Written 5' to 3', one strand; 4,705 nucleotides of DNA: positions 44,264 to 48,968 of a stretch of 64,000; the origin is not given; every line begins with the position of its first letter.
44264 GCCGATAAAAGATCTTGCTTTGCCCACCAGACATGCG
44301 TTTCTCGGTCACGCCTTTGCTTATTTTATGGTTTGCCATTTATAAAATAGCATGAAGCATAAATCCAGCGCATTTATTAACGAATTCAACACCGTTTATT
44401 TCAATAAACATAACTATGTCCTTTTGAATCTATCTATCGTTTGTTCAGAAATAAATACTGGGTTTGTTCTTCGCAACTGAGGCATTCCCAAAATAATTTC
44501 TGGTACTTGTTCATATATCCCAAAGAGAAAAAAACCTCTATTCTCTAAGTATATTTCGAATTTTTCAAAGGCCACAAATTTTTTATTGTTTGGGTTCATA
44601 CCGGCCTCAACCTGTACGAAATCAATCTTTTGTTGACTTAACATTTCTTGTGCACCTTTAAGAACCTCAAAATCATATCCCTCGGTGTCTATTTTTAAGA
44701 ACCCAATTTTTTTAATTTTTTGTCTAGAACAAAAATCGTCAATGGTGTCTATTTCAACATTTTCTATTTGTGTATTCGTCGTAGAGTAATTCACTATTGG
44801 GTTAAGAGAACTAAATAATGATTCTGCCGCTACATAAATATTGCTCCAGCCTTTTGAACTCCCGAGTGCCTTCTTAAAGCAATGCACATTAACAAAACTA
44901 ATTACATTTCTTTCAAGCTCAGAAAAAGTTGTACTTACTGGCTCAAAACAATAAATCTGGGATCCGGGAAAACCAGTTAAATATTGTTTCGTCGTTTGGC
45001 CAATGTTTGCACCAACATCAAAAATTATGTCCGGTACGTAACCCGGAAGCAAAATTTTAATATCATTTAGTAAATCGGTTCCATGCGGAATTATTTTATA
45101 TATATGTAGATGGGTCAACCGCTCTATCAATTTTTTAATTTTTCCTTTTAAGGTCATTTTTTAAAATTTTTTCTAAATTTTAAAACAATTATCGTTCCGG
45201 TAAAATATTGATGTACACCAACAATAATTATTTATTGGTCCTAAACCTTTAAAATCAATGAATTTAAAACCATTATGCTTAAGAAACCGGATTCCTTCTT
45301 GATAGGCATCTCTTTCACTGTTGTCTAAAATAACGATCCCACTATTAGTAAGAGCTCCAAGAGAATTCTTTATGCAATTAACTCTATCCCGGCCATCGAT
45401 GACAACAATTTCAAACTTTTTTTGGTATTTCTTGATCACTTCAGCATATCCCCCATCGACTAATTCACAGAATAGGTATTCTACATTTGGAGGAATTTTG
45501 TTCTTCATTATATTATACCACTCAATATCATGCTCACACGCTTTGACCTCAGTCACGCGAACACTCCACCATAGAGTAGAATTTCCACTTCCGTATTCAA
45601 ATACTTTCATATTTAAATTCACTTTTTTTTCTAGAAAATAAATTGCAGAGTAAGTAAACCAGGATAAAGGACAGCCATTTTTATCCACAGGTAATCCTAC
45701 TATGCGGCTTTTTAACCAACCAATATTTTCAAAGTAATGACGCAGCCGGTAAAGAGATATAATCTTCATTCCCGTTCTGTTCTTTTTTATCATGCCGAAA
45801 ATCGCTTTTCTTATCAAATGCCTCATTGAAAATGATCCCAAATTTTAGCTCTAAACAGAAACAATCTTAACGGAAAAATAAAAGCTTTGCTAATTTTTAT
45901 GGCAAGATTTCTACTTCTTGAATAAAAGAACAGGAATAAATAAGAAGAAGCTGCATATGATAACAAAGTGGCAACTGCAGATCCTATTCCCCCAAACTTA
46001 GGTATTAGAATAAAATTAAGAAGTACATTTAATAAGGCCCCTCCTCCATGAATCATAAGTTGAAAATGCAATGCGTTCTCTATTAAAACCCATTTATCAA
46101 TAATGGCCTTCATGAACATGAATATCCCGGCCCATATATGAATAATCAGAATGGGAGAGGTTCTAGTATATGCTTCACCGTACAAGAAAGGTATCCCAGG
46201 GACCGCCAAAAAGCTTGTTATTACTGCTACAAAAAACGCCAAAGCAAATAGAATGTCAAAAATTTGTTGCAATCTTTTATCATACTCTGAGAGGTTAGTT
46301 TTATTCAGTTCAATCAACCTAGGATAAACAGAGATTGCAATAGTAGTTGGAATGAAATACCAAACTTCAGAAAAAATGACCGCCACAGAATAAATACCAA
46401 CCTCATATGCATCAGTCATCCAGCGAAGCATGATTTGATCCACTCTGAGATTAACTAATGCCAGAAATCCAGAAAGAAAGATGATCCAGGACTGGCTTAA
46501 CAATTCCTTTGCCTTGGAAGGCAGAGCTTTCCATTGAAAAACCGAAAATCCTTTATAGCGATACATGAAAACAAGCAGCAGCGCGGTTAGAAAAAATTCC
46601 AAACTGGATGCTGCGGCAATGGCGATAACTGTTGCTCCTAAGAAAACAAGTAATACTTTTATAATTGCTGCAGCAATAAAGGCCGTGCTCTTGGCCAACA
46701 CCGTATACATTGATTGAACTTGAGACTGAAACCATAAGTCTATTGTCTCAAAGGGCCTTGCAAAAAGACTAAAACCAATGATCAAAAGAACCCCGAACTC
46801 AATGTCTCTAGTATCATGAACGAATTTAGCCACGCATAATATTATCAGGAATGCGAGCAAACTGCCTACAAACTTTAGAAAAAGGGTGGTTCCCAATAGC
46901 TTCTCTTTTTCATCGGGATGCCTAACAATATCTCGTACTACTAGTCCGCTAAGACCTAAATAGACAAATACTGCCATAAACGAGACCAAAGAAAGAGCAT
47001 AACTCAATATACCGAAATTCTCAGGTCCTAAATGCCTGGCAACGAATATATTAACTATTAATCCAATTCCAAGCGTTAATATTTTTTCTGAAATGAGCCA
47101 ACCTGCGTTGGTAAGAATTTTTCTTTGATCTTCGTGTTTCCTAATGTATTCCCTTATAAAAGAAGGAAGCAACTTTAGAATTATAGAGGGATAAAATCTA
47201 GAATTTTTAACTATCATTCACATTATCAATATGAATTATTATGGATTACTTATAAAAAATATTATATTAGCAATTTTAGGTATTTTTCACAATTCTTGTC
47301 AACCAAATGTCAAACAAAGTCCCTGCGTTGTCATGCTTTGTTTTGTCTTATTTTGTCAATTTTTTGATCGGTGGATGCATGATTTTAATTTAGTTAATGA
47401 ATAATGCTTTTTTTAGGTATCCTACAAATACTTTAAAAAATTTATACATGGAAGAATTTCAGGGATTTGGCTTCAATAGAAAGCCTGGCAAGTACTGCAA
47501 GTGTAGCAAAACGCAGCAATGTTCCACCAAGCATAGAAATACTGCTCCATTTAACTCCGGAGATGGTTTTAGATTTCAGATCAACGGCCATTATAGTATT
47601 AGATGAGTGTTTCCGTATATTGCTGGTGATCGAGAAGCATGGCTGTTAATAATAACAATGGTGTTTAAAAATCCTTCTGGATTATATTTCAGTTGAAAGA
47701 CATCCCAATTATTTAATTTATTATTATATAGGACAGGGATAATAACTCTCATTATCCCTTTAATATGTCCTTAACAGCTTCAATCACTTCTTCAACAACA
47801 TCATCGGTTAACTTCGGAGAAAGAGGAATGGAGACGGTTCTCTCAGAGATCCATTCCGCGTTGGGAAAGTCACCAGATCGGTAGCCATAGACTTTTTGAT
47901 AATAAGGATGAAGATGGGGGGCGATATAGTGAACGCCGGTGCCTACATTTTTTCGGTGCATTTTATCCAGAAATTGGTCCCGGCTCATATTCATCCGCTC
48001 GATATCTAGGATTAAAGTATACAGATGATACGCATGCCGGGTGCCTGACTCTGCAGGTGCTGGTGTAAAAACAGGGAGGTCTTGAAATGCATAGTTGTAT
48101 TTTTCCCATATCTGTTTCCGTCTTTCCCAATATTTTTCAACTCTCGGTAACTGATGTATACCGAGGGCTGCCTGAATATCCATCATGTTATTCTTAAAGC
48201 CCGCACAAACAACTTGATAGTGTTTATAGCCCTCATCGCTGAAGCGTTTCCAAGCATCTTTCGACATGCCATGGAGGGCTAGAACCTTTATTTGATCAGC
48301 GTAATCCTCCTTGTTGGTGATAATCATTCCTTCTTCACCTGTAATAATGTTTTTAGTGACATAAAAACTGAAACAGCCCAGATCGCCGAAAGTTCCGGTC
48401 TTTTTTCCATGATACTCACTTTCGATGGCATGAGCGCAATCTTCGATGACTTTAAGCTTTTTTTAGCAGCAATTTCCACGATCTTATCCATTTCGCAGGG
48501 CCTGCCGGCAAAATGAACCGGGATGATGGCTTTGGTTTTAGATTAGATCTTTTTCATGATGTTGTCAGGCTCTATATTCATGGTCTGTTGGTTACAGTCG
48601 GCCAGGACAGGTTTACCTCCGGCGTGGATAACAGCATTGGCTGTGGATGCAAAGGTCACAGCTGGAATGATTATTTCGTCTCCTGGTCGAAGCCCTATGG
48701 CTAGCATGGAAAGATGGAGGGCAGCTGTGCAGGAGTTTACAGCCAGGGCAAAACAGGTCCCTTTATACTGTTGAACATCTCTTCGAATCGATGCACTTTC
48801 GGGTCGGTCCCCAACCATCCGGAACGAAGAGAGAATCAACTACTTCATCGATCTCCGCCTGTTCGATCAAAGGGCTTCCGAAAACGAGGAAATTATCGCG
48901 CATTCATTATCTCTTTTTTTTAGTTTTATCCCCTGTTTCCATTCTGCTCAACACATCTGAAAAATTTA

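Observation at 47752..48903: DegT/ArnB-family sugar aminotransferase pseudogene decayed exclusively at simple-sequence repeats inside an otherwise intact surface-glycan cluster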

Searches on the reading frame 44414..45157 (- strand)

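Call 7: search_protein_families(library=pfam, proteins=[window:44414-45157:-])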
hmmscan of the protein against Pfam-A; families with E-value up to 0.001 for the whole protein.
window:44414-45157:- (247 aa): 1 family
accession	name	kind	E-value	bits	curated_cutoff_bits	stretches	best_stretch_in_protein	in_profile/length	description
PF05050.19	Methyltransf_21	-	2e-20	74.1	22.7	1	47-209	1-171/173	Methyltransferase FkbM domain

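Call 20: search_protein_families(library=ncbifam, proteins=[window:44414-45157:-], max_evalue=0.001)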
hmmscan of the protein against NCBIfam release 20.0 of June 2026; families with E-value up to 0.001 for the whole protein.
window:44414-45157:- (247 aa): 1 family
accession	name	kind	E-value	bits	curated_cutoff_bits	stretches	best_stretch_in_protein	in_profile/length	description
TIGR01444.1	fkbM_fam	subfamily_domain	1.2e-26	93.9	37.7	1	45-177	2-135/143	FkbM family methyltransferase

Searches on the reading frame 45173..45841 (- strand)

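Call 7: search_protein_families(library=pfam, proteins=[window:45173-45841:-])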
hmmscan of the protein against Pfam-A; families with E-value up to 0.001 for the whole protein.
window:45173-45841:- (222 aa): 0 families

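Call 20: search_protein_families(library=ncbifam, proteins=[window:45173-45841:-], max_evalue=0.001)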
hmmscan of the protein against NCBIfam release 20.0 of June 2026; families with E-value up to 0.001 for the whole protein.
window:45173-45841:- (222 aa): 0 families

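Call 54: search_protein_families(library=pfam, proteins=[window:45173-45841:-], max_evalue=0.1)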
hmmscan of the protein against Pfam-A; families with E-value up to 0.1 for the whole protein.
window:45173-45841:- (222 aa): 1 family
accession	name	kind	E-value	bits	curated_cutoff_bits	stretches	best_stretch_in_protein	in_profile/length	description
PF08622.16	Svf1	-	0.044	14.3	25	1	62-101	20-60/163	Svf1-like N-terminal lipocalin domain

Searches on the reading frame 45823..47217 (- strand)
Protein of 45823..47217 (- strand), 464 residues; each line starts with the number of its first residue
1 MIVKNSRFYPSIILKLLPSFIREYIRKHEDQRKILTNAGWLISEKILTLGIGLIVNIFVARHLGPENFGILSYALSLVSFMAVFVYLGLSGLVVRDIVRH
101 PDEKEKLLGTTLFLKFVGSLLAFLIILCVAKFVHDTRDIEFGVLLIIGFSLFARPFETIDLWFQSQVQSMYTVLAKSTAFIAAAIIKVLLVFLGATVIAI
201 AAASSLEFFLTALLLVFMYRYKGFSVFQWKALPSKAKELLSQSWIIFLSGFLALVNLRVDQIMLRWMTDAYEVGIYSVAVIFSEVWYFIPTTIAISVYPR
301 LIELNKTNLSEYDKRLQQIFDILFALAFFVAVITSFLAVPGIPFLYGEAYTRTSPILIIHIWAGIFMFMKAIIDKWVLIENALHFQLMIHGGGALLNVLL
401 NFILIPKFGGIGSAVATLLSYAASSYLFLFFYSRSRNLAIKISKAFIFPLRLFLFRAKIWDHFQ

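Call 7: search_protein_families(library=pfam, proteins=[window:45823-47217:-])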
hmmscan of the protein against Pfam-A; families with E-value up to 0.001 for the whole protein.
window:45823-47217:- (464 aa): 2 families
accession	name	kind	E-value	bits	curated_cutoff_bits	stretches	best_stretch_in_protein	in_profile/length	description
PF01943.22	Polysacc_synt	-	7.6e-28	98.1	28.2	1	35-303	2-272/274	Polysaccharide biosynthesis protein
PF13440.11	Polysacc_synt_3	-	2.4e-18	66.8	23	1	59-354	2-292/293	Polysaccharide biosynthesis protein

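Call 9: find_encoding_contigs(protein=window:45823-47217:-, flank=10000, max_places=10)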
Protein window:45823-47217:- (464 aa): 5 contigs read that carry it; 3 places shown.
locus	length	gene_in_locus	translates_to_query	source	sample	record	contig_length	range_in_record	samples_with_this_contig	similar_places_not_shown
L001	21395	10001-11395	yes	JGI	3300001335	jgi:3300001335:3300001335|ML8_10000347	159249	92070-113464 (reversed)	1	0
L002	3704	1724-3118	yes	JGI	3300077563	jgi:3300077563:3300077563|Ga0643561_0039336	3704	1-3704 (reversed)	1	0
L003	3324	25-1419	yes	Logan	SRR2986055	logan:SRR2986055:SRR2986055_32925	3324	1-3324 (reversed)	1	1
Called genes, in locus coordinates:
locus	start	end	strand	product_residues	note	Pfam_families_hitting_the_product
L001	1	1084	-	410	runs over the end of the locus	PF01458:SUFBD_core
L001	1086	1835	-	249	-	PF00005:ABC_tran, PF13304:AAA_21 (faint)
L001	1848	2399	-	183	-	PF01814:Hemerythrin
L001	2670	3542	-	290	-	PF02915:Rubrerythrin (faint), PF01988:VIT1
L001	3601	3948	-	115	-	PF04343:DUF488, PF22751:DUF488-N3a, PF22752:DUF488-N3i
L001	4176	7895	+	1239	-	PF05345:He_PIG (faint)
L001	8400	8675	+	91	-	PF00155:Aminotran_1_2 (weak), PF01041:DegT_DnrJ_EryC1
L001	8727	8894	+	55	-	-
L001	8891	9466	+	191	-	PF01041:DegT_DnrJ_EryC1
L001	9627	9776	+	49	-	-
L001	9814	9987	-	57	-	-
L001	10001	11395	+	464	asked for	PF01943:Polysacc_synt, PF13440:Polysacc_synt_3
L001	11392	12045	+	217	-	-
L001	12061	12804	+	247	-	PF05050:Methyltransf_21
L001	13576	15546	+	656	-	PF13231:PMT_2, PF07719:TPR_2 (faint)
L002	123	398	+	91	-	PF00155:Aminotran_1_2 (weak), PF01041:DegT_DnrJ_EryC1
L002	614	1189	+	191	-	PF01041:DegT_DnrJ_EryC1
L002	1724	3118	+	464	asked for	PF01943:Polysacc_synt, PF13440:Polysacc_synt_3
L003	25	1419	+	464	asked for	PF01943:Polysacc_synt, PF13440:Polysacc_synt_3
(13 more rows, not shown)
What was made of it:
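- On DegT/DnrJ/EryC1/StrS aminotransferase family (PF01041): JGI's own calls put PF01041 on the 91-aa and 191-aa fragments (call 9).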

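Call 20: search_protein_families(library=ncbifam, proteins=[window:45823-47217:-], max_evalue=0.001)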
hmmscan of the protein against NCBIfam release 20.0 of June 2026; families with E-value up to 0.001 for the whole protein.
window:45823-47217:- (464 aa): 1 family
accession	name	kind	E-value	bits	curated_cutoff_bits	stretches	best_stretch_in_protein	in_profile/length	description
NF041871.1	Wzx_EPS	equivalog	5.3e-08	32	800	1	46-420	14-390/492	exopolysaccharide biosynthesis flippase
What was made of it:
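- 44414..47217 (-): Low-GC three-gene cassette: a different Wzx (464 aa, only 21-24% identical to the cognate type), an unknown protein (222-aa ORF, called as 217 aa by JGI) and an FkbM methyltransferase. All three ORFs are intact. Pfam and NCBIfam (calls 7, 20).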

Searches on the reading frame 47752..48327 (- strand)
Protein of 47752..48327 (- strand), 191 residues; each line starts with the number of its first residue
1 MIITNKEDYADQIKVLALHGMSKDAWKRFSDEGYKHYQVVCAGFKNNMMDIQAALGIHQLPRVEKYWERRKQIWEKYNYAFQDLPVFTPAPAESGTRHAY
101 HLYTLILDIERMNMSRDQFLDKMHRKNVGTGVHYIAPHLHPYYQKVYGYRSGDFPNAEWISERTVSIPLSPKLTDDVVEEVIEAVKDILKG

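Call 10: find_encoding_contigs(protein=window:47752-48327:-, flank=5000, max_places=10)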
Protein window:47752-48327:- (191 aa): 4 contigs read that carry it; 3 places shown.
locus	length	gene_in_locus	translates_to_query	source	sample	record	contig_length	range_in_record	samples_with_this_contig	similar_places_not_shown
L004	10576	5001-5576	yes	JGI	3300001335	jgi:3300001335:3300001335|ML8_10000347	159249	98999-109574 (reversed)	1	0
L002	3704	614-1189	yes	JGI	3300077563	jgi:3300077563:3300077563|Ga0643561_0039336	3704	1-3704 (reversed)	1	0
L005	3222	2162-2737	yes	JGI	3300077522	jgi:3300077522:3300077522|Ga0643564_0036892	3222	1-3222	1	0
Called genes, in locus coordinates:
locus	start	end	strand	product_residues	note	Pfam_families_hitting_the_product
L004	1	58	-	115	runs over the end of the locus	PF04343:DUF488, PF22751:DUF488-N3a, PF22752:DUF488-N3i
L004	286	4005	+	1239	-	PF05345:He_PIG (faint)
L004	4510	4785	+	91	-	PF00155:Aminotran_1_2 (weak), PF01041:DegT_DnrJ_EryC1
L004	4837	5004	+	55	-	-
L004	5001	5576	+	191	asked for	PF01041:DegT_DnrJ_EryC1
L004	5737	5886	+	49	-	-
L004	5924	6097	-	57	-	-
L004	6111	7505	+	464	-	PF01943:Polysacc_synt, PF13440:Polysacc_synt_3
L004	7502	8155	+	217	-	-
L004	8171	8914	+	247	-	PF05050:Methyltransf_21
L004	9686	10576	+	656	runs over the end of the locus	PF13231:PMT_2, PF07719:TPR_2 (faint)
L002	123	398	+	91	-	PF00155:Aminotran_1_2 (weak), PF01041:DegT_DnrJ_EryC1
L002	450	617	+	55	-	-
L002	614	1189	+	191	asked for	PF01041:DegT_DnrJ_EryC1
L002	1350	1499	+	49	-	-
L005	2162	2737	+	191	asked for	PF01041:DegT_DnrJ_EryC1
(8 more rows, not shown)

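Call 42: list_cluster_members(proteins=[window:47752-48327:-, window:48543-48818:-, window:48324-48491:-, window:47442-47591:-, window:45173-45826:-, window:44414-45157:-, window:48763-48903:-])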
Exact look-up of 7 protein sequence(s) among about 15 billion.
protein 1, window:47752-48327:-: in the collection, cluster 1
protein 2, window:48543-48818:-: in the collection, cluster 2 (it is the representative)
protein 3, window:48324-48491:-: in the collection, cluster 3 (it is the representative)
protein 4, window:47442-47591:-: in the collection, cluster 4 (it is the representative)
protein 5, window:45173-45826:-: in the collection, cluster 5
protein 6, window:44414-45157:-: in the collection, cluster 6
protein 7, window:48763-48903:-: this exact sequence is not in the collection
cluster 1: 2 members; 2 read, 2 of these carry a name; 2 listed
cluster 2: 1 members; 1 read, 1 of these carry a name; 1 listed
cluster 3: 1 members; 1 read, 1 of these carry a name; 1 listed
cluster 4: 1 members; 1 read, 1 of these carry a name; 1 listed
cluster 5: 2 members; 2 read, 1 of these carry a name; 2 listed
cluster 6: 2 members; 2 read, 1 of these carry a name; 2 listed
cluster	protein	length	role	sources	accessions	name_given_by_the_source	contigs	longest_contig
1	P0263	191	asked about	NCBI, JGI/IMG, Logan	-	dTDP-4-amino-4,6-dideoxygalactose transaminase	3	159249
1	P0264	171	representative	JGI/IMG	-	dTDP-4-amino-4,6-dideoxygalactose transaminase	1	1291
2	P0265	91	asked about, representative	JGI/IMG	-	dTDP-4-amino-4,6-dideoxygalactose transaminase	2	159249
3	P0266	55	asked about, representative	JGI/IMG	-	hypothetical protein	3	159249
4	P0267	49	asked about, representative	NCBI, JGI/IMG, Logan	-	O-antigen/teichoic acid export membrane protein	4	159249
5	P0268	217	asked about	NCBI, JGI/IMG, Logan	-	hypothetical protein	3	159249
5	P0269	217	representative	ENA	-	-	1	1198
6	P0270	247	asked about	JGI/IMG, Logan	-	FkbM family methyltransferase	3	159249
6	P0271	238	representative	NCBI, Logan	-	-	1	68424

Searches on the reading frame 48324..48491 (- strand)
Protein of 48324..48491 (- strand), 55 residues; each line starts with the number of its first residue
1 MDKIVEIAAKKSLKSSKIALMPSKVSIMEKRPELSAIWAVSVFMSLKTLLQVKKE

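Call 28: find_encoding_contigs(protein=window:48324-48491:-, flank=3000, max_places=10)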
Protein window:48324-48491:- (55 aa): 3 contigs read that carry it; 3 places shown.
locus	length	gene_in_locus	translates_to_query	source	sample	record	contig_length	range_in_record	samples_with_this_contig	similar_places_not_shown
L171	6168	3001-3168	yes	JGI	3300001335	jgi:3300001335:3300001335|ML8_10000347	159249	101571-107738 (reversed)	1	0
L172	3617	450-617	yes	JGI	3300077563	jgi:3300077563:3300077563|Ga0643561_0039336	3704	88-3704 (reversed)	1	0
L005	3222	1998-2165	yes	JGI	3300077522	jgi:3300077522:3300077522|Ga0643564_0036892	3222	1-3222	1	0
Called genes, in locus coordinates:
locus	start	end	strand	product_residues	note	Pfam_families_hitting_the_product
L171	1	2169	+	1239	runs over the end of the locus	PF05345:He_PIG (faint)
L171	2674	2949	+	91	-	PF00155:Aminotran_1_2 (weak), PF01041:DegT_DnrJ_EryC1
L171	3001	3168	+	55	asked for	-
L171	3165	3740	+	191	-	PF01041:DegT_DnrJ_EryC1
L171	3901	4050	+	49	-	-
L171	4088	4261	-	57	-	-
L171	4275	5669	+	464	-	PF01943:Polysacc_synt, PF13440:Polysacc_synt_3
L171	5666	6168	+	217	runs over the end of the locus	-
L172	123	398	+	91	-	PF00155:Aminotran_1_2 (weak), PF01041:DegT_DnrJ_EryC1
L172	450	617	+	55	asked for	-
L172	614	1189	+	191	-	PF01041:DegT_DnrJ_EryC1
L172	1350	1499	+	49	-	-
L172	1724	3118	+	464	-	PF01943:Polysacc_synt, PF13440:Polysacc_synt_3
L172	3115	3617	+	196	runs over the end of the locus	?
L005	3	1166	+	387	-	?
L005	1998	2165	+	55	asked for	-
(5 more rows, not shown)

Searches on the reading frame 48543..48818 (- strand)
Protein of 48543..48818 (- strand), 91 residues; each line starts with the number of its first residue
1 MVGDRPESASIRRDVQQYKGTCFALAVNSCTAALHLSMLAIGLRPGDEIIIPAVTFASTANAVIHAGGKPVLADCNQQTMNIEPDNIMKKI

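Call 27: find_encoding_contigs(protein=window:48543-48818:-, flank=3000, max_places=10)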
Protein window:48543-48818:- (91 aa): 2 contigs read that carry it; 2 places shown.
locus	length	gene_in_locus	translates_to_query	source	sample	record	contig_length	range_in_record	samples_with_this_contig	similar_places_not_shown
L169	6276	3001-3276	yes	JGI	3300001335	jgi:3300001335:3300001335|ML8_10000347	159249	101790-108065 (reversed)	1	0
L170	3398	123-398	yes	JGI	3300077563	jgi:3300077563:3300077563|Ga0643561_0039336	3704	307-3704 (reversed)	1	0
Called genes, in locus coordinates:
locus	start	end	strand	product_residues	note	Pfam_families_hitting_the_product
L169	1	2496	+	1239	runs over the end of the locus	PF05345:He_PIG (faint)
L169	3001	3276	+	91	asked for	PF00155:Aminotran_1_2 (weak), PF01041:DegT_DnrJ_EryC1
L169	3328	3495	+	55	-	-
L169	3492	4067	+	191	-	PF01041:DegT_DnrJ_EryC1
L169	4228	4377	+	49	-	-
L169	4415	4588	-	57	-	-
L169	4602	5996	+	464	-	PF01943:Polysacc_synt, PF13440:Polysacc_synt_3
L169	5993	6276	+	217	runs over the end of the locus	-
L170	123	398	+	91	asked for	PF00155:Aminotran_1_2 (weak), PF01041:DegT_DnrJ_EryC1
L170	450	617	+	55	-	-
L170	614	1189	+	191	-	PF01041:DegT_DnrJ_EryC1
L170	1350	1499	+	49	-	-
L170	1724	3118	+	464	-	PF01943:Polysacc_synt, PF13440:Polysacc_synt_3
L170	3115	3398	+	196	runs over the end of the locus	?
